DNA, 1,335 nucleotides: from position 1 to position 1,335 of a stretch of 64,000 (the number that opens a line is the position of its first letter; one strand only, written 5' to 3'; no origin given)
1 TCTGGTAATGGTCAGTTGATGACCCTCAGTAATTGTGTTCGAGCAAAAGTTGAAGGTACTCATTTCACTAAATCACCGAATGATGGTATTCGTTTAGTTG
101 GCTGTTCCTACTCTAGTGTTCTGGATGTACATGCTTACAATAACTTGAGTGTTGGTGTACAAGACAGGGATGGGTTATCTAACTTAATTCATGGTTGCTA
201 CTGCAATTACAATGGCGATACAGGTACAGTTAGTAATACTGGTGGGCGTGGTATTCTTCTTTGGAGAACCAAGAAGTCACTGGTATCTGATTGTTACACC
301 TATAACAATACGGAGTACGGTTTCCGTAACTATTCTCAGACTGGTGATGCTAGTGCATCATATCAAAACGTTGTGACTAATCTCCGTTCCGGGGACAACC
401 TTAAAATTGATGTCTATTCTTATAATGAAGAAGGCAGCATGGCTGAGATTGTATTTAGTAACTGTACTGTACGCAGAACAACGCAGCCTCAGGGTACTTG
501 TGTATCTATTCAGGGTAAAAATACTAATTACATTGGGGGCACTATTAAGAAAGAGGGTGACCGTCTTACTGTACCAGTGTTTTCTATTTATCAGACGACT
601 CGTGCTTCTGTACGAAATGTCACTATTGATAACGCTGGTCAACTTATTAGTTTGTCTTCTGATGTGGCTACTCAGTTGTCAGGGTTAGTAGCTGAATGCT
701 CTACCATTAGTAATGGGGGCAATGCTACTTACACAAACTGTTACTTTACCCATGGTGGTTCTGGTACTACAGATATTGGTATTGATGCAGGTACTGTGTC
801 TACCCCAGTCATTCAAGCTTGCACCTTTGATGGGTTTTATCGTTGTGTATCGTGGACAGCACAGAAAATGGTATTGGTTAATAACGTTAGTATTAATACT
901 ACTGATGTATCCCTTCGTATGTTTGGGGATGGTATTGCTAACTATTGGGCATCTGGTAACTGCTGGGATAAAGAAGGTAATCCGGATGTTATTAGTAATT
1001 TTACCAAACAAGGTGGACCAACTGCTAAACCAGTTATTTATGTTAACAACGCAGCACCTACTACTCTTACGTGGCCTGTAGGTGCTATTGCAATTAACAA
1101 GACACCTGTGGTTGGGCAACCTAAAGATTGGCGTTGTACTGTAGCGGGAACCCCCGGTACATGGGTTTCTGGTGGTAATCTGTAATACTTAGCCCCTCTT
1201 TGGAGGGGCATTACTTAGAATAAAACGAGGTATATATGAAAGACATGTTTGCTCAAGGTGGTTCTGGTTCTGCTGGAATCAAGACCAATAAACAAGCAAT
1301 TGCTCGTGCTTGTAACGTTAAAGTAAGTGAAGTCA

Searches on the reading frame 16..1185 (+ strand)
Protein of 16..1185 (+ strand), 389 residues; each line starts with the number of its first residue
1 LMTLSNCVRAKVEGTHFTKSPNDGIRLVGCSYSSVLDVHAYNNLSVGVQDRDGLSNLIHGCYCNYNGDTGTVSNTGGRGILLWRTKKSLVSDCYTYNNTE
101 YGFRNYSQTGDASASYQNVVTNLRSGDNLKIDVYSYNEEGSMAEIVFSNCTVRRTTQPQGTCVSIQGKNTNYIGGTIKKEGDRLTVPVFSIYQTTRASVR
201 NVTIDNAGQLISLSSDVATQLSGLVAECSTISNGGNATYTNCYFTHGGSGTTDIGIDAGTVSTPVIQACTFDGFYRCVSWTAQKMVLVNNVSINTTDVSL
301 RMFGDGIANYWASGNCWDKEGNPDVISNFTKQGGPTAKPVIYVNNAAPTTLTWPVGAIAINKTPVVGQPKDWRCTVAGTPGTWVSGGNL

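Call 86: search_protein_families(library=pfam, proteins=[window:16-1185:+], max_evalue=0.01)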
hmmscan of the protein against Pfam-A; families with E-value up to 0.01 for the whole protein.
window:16-1185:+ (389 aa): 1 family
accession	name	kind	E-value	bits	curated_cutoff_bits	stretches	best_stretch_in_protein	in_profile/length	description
PF13229.12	Beta_helix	-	3.4e-10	40.2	25.9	2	5-74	52-121/158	Right handed beta helix region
